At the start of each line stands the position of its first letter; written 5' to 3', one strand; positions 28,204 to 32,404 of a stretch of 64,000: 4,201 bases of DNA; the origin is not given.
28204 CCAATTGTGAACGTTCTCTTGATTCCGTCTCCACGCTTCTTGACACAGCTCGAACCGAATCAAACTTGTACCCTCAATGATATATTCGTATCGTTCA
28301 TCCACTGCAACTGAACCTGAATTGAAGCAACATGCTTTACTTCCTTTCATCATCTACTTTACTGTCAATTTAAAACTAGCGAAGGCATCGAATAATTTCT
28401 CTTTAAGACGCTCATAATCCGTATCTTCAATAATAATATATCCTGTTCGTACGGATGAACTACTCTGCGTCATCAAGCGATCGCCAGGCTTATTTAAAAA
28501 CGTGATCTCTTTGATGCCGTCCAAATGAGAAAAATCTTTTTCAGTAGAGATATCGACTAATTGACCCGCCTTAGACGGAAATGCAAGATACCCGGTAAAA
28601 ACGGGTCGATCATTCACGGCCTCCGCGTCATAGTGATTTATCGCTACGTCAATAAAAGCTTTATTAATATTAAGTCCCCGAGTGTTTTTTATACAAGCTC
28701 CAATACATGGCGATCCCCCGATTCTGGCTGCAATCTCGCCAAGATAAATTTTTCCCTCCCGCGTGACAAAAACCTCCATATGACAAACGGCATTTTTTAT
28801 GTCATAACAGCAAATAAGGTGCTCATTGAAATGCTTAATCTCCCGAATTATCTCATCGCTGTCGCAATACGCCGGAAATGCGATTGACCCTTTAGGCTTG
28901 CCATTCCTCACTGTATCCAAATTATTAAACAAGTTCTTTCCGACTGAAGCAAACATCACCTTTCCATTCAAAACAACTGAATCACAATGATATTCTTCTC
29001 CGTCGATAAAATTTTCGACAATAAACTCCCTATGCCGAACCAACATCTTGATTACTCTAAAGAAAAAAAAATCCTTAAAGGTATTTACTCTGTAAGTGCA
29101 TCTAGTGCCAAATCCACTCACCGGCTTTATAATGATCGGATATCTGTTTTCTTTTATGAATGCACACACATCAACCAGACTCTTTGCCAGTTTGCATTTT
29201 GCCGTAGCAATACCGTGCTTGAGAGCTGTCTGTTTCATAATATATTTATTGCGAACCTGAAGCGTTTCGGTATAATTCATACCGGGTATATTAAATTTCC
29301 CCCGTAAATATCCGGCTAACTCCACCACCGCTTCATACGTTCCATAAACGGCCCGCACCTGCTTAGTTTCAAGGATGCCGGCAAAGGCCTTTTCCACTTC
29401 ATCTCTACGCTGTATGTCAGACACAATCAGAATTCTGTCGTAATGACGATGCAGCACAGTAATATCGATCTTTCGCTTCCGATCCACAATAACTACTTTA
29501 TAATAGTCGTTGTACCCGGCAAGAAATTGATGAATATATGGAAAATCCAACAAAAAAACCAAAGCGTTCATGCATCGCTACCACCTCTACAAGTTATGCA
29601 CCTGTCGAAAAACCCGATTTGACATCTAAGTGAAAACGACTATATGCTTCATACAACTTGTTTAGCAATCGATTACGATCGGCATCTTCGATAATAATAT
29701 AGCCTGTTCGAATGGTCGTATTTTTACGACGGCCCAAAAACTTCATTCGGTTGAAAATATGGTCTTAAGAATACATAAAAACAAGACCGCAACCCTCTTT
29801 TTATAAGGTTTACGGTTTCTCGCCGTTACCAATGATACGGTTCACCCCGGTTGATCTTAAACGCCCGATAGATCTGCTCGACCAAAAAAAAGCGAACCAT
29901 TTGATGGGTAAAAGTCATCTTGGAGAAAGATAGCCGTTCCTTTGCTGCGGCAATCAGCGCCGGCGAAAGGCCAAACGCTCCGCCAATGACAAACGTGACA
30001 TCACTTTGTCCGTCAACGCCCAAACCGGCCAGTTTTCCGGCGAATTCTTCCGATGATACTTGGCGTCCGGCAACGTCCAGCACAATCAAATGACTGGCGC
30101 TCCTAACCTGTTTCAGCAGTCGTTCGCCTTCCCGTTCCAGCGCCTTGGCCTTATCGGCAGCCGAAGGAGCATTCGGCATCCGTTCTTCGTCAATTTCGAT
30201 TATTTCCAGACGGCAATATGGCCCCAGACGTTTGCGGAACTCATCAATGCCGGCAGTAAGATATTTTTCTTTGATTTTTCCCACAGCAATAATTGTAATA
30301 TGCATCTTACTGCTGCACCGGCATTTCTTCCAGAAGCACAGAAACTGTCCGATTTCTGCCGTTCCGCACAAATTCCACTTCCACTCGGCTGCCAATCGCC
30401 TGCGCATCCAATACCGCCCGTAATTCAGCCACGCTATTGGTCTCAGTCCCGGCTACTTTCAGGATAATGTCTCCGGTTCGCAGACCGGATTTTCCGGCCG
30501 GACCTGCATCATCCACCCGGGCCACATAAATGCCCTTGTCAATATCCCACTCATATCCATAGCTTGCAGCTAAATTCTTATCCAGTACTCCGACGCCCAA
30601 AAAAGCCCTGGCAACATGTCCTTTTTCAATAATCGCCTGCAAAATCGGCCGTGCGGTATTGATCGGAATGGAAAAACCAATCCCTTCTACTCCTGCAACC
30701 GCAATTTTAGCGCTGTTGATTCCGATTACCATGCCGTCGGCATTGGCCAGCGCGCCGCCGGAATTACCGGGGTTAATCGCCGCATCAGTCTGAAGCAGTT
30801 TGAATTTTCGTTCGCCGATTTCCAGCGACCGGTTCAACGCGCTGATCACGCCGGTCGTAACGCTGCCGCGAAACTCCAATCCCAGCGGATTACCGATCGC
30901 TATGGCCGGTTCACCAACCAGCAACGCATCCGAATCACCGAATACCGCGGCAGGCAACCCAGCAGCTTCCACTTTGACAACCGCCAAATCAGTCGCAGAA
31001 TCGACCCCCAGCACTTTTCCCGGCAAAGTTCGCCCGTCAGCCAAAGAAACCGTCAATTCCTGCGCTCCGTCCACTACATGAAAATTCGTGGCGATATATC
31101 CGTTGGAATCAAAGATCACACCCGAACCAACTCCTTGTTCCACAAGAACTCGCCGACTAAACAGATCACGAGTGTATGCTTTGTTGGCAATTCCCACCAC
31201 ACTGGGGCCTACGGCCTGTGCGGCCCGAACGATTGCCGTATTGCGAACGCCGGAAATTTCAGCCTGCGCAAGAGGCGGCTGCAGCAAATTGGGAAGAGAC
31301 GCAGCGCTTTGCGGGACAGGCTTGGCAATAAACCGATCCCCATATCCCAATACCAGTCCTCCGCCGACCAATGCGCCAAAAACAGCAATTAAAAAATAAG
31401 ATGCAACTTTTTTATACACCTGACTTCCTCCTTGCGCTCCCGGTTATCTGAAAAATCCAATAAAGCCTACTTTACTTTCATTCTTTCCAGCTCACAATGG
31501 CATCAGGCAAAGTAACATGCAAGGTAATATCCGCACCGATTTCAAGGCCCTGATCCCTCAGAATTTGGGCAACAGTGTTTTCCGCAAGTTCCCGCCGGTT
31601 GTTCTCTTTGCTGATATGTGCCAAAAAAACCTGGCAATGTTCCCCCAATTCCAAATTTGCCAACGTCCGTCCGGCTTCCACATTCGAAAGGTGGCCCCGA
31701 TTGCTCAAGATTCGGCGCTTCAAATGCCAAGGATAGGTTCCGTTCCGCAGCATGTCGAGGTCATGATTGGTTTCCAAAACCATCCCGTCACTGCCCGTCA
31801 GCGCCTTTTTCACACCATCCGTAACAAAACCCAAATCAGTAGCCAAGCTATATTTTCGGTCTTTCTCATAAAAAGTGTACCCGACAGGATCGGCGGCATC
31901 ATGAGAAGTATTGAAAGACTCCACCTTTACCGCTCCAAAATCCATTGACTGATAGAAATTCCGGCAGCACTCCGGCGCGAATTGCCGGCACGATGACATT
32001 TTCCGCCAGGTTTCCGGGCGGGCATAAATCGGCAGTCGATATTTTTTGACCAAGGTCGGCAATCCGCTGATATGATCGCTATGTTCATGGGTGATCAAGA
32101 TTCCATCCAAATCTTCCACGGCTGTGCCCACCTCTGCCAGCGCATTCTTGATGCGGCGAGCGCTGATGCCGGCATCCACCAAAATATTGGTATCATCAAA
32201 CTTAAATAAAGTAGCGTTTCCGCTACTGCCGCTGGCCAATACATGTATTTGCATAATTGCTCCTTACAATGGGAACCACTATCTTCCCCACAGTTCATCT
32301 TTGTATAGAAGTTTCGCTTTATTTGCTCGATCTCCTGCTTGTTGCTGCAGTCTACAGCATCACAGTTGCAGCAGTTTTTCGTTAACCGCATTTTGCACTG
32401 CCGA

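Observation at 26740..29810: Low-GC 3-kb accessory island: radical SAM enzyme + ATP-grasp ligase + small ORF, bounded by decayed gene remnants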

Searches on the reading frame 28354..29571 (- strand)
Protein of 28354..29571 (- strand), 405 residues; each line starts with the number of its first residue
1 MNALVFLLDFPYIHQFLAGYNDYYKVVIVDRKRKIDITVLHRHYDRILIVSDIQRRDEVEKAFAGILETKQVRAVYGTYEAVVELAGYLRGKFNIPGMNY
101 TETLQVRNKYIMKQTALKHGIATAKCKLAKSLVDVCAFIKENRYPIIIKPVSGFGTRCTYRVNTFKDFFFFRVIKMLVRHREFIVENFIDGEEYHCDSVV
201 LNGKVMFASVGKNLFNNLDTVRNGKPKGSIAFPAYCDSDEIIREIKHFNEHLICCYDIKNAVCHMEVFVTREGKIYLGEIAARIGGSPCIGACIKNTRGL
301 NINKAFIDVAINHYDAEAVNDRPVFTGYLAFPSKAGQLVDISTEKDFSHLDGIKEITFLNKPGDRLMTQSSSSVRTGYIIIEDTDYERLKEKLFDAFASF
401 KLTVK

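Call 3: search_protein_families(library=pfam, proteins=[window:28354-29571:-], max_evalue=0.1)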
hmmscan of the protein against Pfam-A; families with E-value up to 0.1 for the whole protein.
window:28354-29571:- (405 aa): 8 families
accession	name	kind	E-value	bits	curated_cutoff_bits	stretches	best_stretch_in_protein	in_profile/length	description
PF13535.11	ATP-grasp_4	-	1.5e-13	51.1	27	1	143-287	2-156/160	ATP-grasp domain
PF18603.7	LAL_C2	-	1.6e-07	31.9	29.4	1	331-404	4-77/78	L-amino acid ligase C-terminal domain 2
PF02655.19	ATP-grasp_3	-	6.5e-05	23.5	23.2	1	139-252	27-130/160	ATP-grasp domain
PF07478.18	Dala_Dala_lig_C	-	0.0017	18.3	24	1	138-281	31-173/204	D-ala D-ala ligase C-terminus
PF02786.22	CPSase_L_D2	-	0.0086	16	19.8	1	115-293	8-189/211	Carbamoyl-phosphate synthase L chain, ATP binding domain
PF01071.24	GARS_A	-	0.014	15.6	27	1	108-213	2-113/194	Phosphoribosylglycinamide synthetase, ATP-grasp (A) domain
PF08443.16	RimK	-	0.021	14.9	21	1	107-153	2-50/188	RimK-like ATP-grasp domain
PF02222.28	ATP-grasp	-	0.027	14.6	27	0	117-284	4-163/179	ATP-grasp domain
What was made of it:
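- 28354..29571 (-): Intact L-amino-acid-ligase-type ATP-grasp gene (405 aa). Pfam ATP-grasp_4 at 1.5e-13 and LAL_C2 at 31.9 bits against a cutoff of 29.4 (call 3).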

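Call 4: search_protein_families(library=ncbifam, proteins=[window:28354-29571:-], max_evalue=0.1)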
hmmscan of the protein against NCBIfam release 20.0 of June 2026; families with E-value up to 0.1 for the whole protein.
window:28354-29571:- (405 aa): 31 families (the best 25 are shown)
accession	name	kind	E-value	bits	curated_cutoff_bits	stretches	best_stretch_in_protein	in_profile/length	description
NF041595.1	dap_A_syn_DdaF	equivalog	3e-18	65.8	840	1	67-381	73-394/424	dapdiamide A synthase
NF005543.0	PRK07206.1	subfamily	5.4e-18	64.9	302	1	60-387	59-395/416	hypothetical protein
NF002563.0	PRK02186.1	subfamily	7.3e-18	64.2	625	1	48-399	50-391/890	argininosuccinate lyase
NF009406.0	PRK12767.1-5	equivalog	1.3e-08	34.3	271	1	66-287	66-274/327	carbamoyl phosphate synthase-like protein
NF009403.0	PRK12767.1-2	equivalog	6.6e-07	28.8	286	1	140-208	140-204/342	carbamoyl phosphate synthase-like protein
TIGR02068.2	cya_phycin_syn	equivalog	8.6e-06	24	850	1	108-209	213-312/862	cyanophycin synthetase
NF002378.0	PRK01372.1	subfamily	1.4e-05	24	243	1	108-205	100-193/305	D-alanine--D-alanine ligase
NF002527.0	PRK01966.1-3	equivalog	2.3e-05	23.8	310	1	106-212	116-224/332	D-alanine--D-alanine ligase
NF009402.0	PRK12767.1-1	equivalog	3.4e-05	22.8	218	1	108-287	115-279/329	carbamoyl phosphate synthase-like protein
TIGR01205.1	D_ala_D_alaTIGR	subfamily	4.5e-05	22.6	245.65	1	107-280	105-283/318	D-alanine--D-alanine ligase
TIGR00768.1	rimK_fam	subfamily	6.4e-05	22.4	143.4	1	96-206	74-188/276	RimK family alpha-L-glutamate ligase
TIGR01161.1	purK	equivalog_domain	0.00029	20.2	318.4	1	105-284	95-266/362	5-(carboxyamino)imidazole ribonucleotide synthase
NF053745.1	AAntcapLigBacD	equivalog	0.00034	19.1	850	0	240-319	288-362/471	alanine--anticapsin ligase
NF053643.1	Ddl_archaea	equivalog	0.00066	18.8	500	1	106-322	104-307/367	putative pseudomurein biosynthesis ATP-grasp protein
NF004675.0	PRK06019.1-1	equivalog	0.00097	18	375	1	101-283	99-273/375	5-(carboxyamino)imidazole ribonucleotide synthase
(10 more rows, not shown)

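Call 7: find_homologous_proteins(query=window:28354-29571:-)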
Query window:28354-29571:- (405 aa): 35 proteins with E <= 0.001 among 3181 candidates.
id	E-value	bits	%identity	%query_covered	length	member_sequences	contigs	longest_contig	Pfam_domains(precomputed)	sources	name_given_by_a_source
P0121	3.7e-269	910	99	100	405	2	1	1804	PF13535.12,PF18603.8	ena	-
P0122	5.3e-238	808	87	100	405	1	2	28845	PF13535.12,PF18603.8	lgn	-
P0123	1.6e-177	609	64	100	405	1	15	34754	PF13535.12,PF18603.8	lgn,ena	-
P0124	2.8e-173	595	65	100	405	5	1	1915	PF13535.12,PF18603.8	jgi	-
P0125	1.8e-171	589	63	100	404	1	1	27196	PF13535.12,PF18603.8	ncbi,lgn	ncbi:MAG: ATP-grasp domain-containing protein [Acidaminococcaceae bacterium]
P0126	1.6e-170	586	64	100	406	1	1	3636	PF13535.12,PF18603.8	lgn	-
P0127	2.0e-170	585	64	100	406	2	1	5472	PF13535.12,PF18603.8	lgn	-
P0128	9.3e-170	583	63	100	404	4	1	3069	PF13535.12,PF18603.8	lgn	-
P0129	1.0e-169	583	62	100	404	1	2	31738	PF13535.12,PF18603.8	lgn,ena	-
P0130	1.3e-169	583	63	100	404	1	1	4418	PF13535.12,PF18603.8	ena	-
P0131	2.2e-165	569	61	100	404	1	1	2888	PF13535.12,PF18603.8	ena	-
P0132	1.4e-163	563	61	100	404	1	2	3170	PF13535.12,PF18603.8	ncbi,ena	-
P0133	4.6e-163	561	60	100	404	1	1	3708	PF13535.12,PF18603.8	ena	-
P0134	4.5e-161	554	60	100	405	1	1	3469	PF13535.12,PF18603.8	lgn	-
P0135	9.0e-155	534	59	100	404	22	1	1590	PF13535.12,PF18603.8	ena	-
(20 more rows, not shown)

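Call 13: search_solved_structures(query=window:28354-29571:-, max_evalue=0.01)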
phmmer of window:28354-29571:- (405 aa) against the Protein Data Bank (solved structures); distinct sequences matched with E-value up to 0.01: 4.
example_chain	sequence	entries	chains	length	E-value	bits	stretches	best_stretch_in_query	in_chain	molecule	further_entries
4wd3_A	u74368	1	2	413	6.1e-30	107.8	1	39-375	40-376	L-amino acid ligase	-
3vot_A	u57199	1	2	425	1e-13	54.3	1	84-388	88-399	L-amino acid ligase, BL00235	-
4dim_A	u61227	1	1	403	9.2e-12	47.9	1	52-394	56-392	Phosphoribosylglycinamide synthetase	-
30vh_A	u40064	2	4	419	2.3e-06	30.2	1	54-287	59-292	L-amino acid ligase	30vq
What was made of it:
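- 28354..29571 (-): Best PDB match is 4wd3, an L-amino acid ligase, at 6e-30 (call 13).
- On L-amino acid ligase (ATP-grasp): 4wd3 at 6.1e-30 over residues 39-375, and 3vot at 1e-13 (call 13).
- Closest known: L-amino acid ligases of the ATP-grasp superfamily. Same: ATP-grasp_4 plus LAL_C2 domain architecture and about 405 aa. phmmer gives 6e-30 to 4wd3 and 1e-13 to 3vot (calls 3, 13).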

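Call 15: find_encoding_contigs(protein=P0122, flank=8000, max_places=3)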
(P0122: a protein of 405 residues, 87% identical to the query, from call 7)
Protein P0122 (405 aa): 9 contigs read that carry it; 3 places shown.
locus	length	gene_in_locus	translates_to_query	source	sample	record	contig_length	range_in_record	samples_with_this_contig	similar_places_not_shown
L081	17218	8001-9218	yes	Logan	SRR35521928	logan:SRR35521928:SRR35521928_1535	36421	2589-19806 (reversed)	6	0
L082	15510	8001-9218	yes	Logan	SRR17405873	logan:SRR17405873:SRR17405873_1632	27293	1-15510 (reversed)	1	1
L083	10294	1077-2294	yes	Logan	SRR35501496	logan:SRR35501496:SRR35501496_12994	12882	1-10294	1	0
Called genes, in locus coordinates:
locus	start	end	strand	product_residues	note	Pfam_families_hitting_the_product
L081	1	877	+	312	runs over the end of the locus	PF04488:Gly_transf_sug, PF05704:Caps_synth (weak)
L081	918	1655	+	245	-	PF00535:Glycos_transf_2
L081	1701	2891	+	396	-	PF00534:Glycos_transf_1 (weak), PF13692:Glyco_trans_1_4, PF13524:Glyco_trans_1_2 (weak)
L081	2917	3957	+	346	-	PF00535:Glycos_transf_2, PF10111:Glyco_tranf_2_2, PF13641:Glyco_tranf_2_3 (weak)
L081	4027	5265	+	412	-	PF00534:Glycos_transf_1 (weak)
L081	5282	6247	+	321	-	PF01073:3Beta_HSD, PF01370:Epimerase, PF07993:NAD_binding_4 (faint), PF13460:NAD_binding_10 (weak), PF16363:GDP_Man_Dehyd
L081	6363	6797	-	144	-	PF00892:EamA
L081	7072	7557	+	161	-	PF13527:Acetyltransf_9 (weak), PF00583:Acetyltransf_1 (weak), PF13508:Acetyltransf_7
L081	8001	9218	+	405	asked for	PF13535:ATP-grasp_4, PF18603:LAL_C2 (weak)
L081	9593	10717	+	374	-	PF04055:Radical_SAM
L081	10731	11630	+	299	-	PF14305:ATPgrasp_TupA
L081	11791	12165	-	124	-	PF01243:PNPOx_N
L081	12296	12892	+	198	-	PF02082:Rrf2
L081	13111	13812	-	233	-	PF03460:NIR_SIR_ferr, PF01077:NIR_SIR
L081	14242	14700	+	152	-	PF00583:Acetyltransf_1, PF13673:Acetyltransf_10, PF13508:Acetyltransf_7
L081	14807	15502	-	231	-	PF00027:cNMP_binding, PF13545:HTH_Crp_2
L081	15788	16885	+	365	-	PF02812:ELFV_dehydrog_N, PF00208:ELFV_dehydrog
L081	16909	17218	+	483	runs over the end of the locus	PF14269:Arylsulfotran_2, PF05935:Arylsulfotrans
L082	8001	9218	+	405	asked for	PF13535:ATP-grasp_4, PF18603:LAL_C2 (weak)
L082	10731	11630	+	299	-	PF14305:ATPgrasp_TupA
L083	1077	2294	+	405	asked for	PF13535:ATP-grasp_4, PF18603:LAL_C2 (weak)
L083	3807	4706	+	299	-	PF14305:ATPgrasp_TupA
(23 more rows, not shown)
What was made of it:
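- Closest known: TupA-type ATP-grasp amidoligases of teichuronopeptide and capsule clusters. Same: The intact neighbour in L081 carries PF14305 and lies at the end of a glycosyltransferase cluster (call 15).
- The adjacency is retained in L081 (call 15). In L081 the gene lies between the ligase and TupA, 13 nt from the TupA start (call 15). The same module sits in a different left-hand context in L081 (call 15).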

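Call 16: find_encoding_contigs(protein=P0123, flank=8000, max_places=3)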
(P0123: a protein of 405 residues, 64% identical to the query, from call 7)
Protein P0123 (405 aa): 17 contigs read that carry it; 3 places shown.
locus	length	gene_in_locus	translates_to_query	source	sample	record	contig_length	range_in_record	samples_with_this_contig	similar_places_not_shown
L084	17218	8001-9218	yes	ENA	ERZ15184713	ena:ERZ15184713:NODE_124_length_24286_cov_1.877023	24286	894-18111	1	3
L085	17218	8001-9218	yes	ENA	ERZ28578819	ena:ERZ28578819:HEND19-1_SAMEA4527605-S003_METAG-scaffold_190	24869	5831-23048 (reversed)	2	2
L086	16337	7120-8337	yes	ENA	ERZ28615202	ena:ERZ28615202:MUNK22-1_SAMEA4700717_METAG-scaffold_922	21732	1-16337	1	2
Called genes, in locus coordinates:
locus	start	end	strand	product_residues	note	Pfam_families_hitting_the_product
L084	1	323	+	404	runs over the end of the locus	?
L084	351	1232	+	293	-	PF00890:FAD_binding_2 (faint), PF01134:GIDA (faint), PF07992:Pyr_redox_2, PF13738:Pyr_redox_3 (faint), PF07992:Pyr_redox_2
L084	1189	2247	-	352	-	-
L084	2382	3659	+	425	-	PF02403:Seryl_tRNA_N, PF00587:tRNA-synt_2b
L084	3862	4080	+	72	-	PF04023:FeoA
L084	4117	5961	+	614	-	PF01926:MMR_HSR1, PF02421:FeoB_N, PF07670:Gate, PF07664:FeoB_C, PF07670:Gate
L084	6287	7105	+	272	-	PF00795:CN_hydrolase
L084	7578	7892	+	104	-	PF00817:IMS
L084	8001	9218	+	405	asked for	PF13535:ATP-grasp_4, PF18603:LAL_C2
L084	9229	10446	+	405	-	PF13535:ATP-grasp_4, PF18603:LAL_C2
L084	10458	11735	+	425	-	PF27533:CapK_C (weak)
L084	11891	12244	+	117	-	-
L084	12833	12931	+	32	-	-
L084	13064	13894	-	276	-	PF00551:Formyl_trans_N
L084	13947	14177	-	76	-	-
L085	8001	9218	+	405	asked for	PF13535:ATP-grasp_4, PF18603:LAL_C2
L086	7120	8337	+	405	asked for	PF13535:ATP-grasp_4, PF18603:LAL_C2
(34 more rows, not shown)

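Call 17: find_encoding_contigs(protein=P0125, flank=8000, max_places=3)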
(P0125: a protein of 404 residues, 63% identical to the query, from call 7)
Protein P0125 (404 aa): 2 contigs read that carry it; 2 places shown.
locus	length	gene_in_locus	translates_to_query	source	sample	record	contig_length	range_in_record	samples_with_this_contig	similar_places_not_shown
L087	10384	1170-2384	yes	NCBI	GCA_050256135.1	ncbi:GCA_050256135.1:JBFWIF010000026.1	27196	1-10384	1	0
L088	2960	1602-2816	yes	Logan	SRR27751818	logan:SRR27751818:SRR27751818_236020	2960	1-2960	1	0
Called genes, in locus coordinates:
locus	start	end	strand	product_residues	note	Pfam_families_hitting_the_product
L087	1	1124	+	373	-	PF01071:GARS_A (weak), PF02222:ATP-grasp (weak), PF13535:ATP-grasp_4, PF18603:LAL_C2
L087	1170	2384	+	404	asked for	PF13535:ATP-grasp_4, PF18603:LAL_C2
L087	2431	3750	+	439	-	PF27533:CapK_C (faint)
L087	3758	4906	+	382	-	PF13439:Glyco_transf_4, PF13477:Glyco_trans_4_2, PF13579:Glyco_trans_4_4, PF00534:Glycos_transf_1, PF13692:Glyco_trans_1_4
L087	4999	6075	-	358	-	PF00294:PfkB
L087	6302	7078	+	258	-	PF00702:Hydrolase, PF13344:Hydrolase_6, PF13419:HAD_2 (faint), PF13242:Hydrolase_like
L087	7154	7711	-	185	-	PF01814:Hemerythrin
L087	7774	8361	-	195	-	PF00440:TetR_N, PF17932:TetR_C_24 (weak)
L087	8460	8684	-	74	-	PF13459:Fer4_15, PF13370:Fer4_13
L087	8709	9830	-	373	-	PF12679:ABC2_membrane_2, PF12698:ABC2_membrane_3, PF01061:ABC2_membrane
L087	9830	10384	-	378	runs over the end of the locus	PF12679:ABC2_membrane_2, PF12698:ABC2_membrane_3, PF12730:ABC2_membrane_4, PF01061:ABC2_membrane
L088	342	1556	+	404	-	PF01071:GARS_A (weak), PF02222:ATP-grasp (weak), PF13535:ATP-grasp_4, PF18603:LAL_C2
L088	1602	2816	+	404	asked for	PF13535:ATP-grasp_4, PF18603:LAL_C2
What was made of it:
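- On L-amino acid ligase (ATP-grasp): The neighbours of homologues suggest a glycan-linked carboxylate may be the acceptor instead (calls 15-17).
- Closest known: L-amino acid ligases of the ATP-grasp superfamily. Different: Its homologues sit with CapK_C-like and glycosyltransferase genes rather than antibiotic clusters (calls 15-17).
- More distant ligase relatives occur as tandem pairs with CapK_C-like and GT4 genes (calls 16, 17).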

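Call 31: search_protein_families(library=padloc, proteins=[window:28354-29571:-], max_evalue=0.01)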
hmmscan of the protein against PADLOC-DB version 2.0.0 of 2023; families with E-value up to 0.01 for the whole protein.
window:28354-29571:- (405 aa): 0 families

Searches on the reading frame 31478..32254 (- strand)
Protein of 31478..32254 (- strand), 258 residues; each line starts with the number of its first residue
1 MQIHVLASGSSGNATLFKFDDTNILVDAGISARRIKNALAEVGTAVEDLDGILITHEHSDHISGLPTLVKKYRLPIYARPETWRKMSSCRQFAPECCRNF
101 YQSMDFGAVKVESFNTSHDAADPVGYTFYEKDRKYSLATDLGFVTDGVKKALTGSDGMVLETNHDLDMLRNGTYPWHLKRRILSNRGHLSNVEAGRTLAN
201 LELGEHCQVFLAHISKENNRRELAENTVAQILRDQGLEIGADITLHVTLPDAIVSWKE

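Call 34: find_encoding_contigs(protein=window:31478-32254:-, flank=10000, max_places=4)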
Protein window:31478-32254:- (258 aa): 4 contigs read that carry it; 2 places shown.
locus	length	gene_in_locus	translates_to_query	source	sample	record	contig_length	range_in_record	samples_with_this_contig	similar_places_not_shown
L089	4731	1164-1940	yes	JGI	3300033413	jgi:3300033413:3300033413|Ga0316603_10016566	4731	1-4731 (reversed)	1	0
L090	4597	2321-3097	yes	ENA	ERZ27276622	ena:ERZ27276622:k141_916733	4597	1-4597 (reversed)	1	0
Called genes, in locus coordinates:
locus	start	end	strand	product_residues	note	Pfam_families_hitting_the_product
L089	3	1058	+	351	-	?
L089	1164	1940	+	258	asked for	PF00753:Lactamase_B, PF23023:Anti-Pycsar_Apyc1, PF16661:Lactamase_B_6, PF12706:Lactamase_B_2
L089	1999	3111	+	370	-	PF00089:Trypsin, PF13365:Trypsin_2, PF00595:PDZ, PF13180:PDZ_2, PF17820:PDZ_6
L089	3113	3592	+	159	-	PF02590:SPOUT_MTase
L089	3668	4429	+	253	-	PF01797:Y1_Tnp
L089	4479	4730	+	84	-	?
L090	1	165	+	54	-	?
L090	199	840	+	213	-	PF01791:DeoC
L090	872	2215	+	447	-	PF02878:PGM_PMM_I, PF02879:PGM_PMM_II, PF02880:PGM_PMM_III, PF00408:PGM_PMM_IV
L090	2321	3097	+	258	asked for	PF00753:Lactamase_B, PF23023:Anti-Pycsar_Apyc1, PF16661:Lactamase_B_6, PF12706:Lactamase_B_2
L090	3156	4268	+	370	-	PF00089:Trypsin, PF13365:Trypsin_2, PF00595:PDZ, PF13180:PDZ_2, PF17820:PDZ_6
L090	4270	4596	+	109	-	?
